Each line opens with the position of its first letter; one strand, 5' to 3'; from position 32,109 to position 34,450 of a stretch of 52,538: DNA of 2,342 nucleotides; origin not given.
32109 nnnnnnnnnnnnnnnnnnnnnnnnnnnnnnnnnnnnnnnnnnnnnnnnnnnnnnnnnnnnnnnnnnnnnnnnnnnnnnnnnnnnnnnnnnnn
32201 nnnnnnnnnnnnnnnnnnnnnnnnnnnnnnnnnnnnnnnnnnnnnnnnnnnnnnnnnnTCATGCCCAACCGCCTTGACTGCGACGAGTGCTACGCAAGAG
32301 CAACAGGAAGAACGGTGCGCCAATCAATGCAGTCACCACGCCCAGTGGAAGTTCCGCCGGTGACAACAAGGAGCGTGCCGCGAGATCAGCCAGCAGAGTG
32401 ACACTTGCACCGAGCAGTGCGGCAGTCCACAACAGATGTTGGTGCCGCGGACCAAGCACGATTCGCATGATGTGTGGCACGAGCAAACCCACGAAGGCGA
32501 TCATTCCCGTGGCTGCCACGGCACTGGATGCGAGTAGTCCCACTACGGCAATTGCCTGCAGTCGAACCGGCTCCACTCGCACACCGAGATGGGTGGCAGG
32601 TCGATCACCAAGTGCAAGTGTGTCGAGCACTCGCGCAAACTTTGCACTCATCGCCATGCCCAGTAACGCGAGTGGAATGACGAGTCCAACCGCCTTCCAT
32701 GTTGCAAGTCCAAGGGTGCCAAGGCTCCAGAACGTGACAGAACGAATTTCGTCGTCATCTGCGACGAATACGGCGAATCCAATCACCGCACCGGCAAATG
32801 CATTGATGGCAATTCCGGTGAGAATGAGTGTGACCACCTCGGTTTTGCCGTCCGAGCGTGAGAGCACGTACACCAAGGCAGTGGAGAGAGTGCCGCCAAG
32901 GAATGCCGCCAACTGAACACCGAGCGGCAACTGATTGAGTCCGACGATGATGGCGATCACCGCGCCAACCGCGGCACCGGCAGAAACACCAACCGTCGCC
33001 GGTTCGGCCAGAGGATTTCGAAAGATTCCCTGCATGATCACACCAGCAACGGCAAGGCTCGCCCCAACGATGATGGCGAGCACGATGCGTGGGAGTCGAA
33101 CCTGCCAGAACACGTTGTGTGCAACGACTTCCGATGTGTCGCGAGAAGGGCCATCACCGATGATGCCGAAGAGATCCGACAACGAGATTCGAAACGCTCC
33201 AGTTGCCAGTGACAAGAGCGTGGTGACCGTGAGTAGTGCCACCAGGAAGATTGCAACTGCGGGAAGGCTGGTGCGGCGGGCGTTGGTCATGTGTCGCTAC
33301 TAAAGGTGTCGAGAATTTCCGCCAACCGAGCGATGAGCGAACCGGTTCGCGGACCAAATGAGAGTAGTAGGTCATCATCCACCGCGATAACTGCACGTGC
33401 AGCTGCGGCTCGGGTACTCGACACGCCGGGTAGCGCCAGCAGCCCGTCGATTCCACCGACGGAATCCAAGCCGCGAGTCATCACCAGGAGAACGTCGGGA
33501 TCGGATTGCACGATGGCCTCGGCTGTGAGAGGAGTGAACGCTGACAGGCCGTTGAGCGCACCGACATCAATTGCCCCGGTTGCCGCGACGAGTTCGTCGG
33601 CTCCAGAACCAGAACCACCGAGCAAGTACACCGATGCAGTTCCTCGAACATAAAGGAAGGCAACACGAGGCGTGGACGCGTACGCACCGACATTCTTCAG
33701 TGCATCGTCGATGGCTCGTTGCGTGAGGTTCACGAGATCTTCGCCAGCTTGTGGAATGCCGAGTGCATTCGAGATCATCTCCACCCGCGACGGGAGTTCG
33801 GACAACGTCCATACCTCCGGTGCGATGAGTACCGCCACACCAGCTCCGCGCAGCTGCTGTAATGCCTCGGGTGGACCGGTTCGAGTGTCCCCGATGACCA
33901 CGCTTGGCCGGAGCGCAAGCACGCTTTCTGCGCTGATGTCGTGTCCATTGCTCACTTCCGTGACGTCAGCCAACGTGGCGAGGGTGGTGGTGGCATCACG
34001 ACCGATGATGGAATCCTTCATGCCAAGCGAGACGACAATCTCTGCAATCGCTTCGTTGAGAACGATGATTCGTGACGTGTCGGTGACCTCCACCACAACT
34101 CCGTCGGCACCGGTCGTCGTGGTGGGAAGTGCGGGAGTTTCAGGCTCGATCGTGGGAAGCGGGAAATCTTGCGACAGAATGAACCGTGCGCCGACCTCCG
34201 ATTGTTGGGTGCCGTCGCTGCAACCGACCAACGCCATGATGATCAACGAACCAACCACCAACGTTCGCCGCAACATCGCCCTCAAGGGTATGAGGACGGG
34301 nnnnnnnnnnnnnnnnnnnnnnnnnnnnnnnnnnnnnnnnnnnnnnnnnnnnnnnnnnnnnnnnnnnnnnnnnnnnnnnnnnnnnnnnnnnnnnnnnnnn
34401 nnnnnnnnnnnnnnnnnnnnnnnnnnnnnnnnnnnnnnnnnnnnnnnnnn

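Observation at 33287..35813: Haem ABC importer hmuTUV paired with two secreted neocarzinostatin-fold-like paralogues: candidate new haem-capture module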

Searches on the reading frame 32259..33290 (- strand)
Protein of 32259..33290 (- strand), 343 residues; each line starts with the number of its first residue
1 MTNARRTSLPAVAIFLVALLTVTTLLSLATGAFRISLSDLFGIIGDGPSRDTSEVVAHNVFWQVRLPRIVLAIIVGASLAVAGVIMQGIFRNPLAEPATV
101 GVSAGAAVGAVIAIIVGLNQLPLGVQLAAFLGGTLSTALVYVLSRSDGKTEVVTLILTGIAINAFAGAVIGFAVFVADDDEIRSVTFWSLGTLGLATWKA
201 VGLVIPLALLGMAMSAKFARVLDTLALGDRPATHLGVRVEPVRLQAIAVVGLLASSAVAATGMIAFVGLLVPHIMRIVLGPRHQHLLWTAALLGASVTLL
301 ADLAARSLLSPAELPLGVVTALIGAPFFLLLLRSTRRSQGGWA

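Call 3: search_protein_families(library=pfam, proteins=[window:32259-33290:-], max_evalue=1)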
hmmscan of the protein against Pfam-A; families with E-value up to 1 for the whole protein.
window:32259-33290:- (343 aa): 1 family
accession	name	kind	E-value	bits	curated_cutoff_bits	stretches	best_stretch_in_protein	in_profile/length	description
PF01032.23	FecCD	-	1.7e-92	310.2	26.5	1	19-333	1-310/311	FecCD transport family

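Call 4: search_protein_families(library=ncbifam, proteins=[window:32259-33290:-], max_evalue=1)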
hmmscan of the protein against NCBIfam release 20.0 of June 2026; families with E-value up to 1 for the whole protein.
window:32259-33290:- (343 aa): 18 families
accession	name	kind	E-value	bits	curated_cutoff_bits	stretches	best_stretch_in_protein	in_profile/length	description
NF007081.0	PRK09535.1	equivalog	2.7e-79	267.1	461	1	57-334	87-360/366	vitamin B12 ABC transporter permease BtuC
NF003001.0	PRK03784.1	equivalog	2.6e-70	237.2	334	1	12-335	18-328/332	vitamin B12 ABC transporter permease BtuC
NF007871.0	PRK10577.2-2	equivalog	1.1e-65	222.5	899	1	3-336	351-677/679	Fe(3+)-hydroxamate ABC transporter permease FhuB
NF007299.0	PRK09777.1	equivalog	2.8e-65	220.7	406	1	12-334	5-316/318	Fe(3+) dicitrate ABC transporter permease subunit FecD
TIGR03869.1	F420-0_ABCperm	hypoth_equivalog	6.4e-64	216.3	437.35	1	52-338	40-324/325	putative F420-0 ABC transporter permease subunit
NF007867.0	PRK10577.1-3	subfamily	5.2e-61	206.9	849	1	7-338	384-708/710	Fe(3+)-hydroxamate ABC transporter permease FhuB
NF007872.0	PRK10577.2-3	equivalog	1.1e-57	195.8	727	1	5-338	13-334/676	Fe(3+)-hydroxamate ABC transporter permease FhuB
NF007866.0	PRK10577.1-2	equivalog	1.5e-57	195.3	554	1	55-336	385-664/666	Fe(3+)-hydroxamate ABC transporter permease FhuB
NF008407.0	PRK11228.1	equivalog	8.8e-56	189.2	396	1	30-334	27-328/330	iron-dicitrate ABC transporter permease FecC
NF007759.0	PRK10440.1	equivalog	4.2e-50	170.9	422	1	11-336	10-328/330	iron-enterobactin ABC transporter permease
NF007870.0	PRK10577.2-1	equivalog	8e-49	166.8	1355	1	56-335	395-673/678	Fe(3+)-hydroxamate ABC transporter permease FhuB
NF007873.0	PRK10577.2-4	equivalog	3.2e-47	161.6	1012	1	7-334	322-642/646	Fe(3+)-hydroxamate ABC transporter permease FhuB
NF007869.0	PRK10577.1-6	equivalog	6.7e-47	160.3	954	1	6-338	374-698/703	Fe(3+)-hydroxamate ABC transporter permease FhuB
NF007760.0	PRK10441.1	equivalog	7.1e-47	160.1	428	1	13-338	13-332/335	Fe(3+)-siderophore ABC transporter permease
NF007868.0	PRK10577.1-5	equivalog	4.9e-46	157.5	943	1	17-336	14-332/666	Fe(3+)-hydroxamate ABC transporter permease FhuB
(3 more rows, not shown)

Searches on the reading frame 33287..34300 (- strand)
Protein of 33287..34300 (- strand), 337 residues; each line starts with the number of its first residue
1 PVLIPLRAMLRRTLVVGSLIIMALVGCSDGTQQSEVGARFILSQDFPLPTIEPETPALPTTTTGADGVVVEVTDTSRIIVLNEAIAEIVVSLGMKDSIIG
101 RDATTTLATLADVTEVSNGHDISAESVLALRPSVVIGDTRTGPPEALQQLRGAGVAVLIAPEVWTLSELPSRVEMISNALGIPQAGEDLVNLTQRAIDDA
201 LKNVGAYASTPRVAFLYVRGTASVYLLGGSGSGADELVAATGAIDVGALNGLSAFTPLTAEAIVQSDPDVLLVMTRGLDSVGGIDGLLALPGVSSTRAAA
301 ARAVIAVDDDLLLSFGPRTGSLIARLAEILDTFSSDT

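Call 3: search_protein_families(library=pfam, proteins=[window:33287-34300:-], max_evalue=1)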
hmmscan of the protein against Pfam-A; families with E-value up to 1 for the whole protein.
window:33287-34300:- (337 aa): 2 families
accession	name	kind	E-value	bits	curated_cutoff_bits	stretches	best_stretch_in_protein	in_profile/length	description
PF01497.23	Peripla_BP_2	-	6.3e-32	111.3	27.5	1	78-310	1-234/235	Periplasmic binding protein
PF00590.25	TP_methylase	-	0.011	16.2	27.8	0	290-328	114-155/212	Tetrapyrrole (Corrin/Porphyrin) Methylases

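Call 4: search_protein_families(library=ncbifam, proteins=[window:33287-34300:-], max_evalue=1)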
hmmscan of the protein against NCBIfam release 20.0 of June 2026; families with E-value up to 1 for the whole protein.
window:33287-34300:- (337 aa): 5 families
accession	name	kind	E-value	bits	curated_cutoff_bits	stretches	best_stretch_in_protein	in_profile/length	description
TIGR04281.1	peripla_PGF_1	equivalog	7.9e-23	81.1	325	1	59-330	4-264/330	PGF-CTERM-anchored ABC transporter substrate-binding protein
TIGR03659.1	IsdE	equivalog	9.5e-09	34.9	298.65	1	16-278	8-235/292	heme ABC transporter substrate-binding protein IsdE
TIGR03868.1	F420-O_ABCperi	hypoth_equivalog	1e-07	31.5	392.4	1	75-282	17-236/287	putative F420-0 ABC transporter substrate-binding protein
NF002894.0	PRK03379.1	equivalog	0.00043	19.5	234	1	72-206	20-151/266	vitamin B12 ABC transporter substrate-binding protein BtuF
NF038402.1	TroA_like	subfamily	0.0095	15.5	30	1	77-182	1-105/219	helical backbone metal receptor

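Call 33: search_solved_structures(query=window:33287-34273:-, max_evalue=0.001, show_alignments=3)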
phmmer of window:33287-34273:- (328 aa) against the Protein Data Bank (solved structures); distinct sequences matched with E-value up to 0.001: 14.
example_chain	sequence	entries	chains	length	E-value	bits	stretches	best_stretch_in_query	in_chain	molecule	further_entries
5gj3_A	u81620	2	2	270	2.4e-50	174.7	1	66-317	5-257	Periplasmic binding protein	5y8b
5az3_A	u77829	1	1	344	4.5e-48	167.3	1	38-318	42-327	ABC-type transporter, periplasmic component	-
5b51_A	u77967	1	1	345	4.2e-47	164.1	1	38-318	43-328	ABC-type transporter, periplasmic component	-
5b50_A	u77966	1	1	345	1.3e-46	162.5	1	38-318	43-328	ABC-type transporter, periplasmic component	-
5b4z_A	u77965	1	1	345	1.4e-46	162.3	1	38-318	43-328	ABC-type transporter, periplasmic component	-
5b58_T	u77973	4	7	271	2.8e-32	115.4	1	66-316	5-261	Putative hemin transport system, substrate-binding protein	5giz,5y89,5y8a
3md9_A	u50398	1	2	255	3.9e-27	98.5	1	67-322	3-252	Hemin-binding periplasmic protein hmuT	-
3nu1_A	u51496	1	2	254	4.5e-27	98.3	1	67-322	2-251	Hemin-binding periplasmic protein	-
2r7a_A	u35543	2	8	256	8.5e-27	97.4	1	67-317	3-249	Bacterial heme binding protein | Periplasmic HEME binding protein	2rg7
2r79_A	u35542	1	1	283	3e-23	85.8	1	73-317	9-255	Periplasmic binding protein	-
5khl_B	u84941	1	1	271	1e-22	84.1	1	67-304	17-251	Hemin ABC transporter, periplasmic hemin-binding protein HutB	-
5ysc_A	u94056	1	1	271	2.6e-08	36.7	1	67-264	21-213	Vitamin B12-binding protein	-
4ovk_A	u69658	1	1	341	1.1e-05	28.1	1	105-265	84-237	Periplasmic binding protein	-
4m7o_A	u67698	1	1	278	1.2e-05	28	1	67-311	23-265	Iron-binding protein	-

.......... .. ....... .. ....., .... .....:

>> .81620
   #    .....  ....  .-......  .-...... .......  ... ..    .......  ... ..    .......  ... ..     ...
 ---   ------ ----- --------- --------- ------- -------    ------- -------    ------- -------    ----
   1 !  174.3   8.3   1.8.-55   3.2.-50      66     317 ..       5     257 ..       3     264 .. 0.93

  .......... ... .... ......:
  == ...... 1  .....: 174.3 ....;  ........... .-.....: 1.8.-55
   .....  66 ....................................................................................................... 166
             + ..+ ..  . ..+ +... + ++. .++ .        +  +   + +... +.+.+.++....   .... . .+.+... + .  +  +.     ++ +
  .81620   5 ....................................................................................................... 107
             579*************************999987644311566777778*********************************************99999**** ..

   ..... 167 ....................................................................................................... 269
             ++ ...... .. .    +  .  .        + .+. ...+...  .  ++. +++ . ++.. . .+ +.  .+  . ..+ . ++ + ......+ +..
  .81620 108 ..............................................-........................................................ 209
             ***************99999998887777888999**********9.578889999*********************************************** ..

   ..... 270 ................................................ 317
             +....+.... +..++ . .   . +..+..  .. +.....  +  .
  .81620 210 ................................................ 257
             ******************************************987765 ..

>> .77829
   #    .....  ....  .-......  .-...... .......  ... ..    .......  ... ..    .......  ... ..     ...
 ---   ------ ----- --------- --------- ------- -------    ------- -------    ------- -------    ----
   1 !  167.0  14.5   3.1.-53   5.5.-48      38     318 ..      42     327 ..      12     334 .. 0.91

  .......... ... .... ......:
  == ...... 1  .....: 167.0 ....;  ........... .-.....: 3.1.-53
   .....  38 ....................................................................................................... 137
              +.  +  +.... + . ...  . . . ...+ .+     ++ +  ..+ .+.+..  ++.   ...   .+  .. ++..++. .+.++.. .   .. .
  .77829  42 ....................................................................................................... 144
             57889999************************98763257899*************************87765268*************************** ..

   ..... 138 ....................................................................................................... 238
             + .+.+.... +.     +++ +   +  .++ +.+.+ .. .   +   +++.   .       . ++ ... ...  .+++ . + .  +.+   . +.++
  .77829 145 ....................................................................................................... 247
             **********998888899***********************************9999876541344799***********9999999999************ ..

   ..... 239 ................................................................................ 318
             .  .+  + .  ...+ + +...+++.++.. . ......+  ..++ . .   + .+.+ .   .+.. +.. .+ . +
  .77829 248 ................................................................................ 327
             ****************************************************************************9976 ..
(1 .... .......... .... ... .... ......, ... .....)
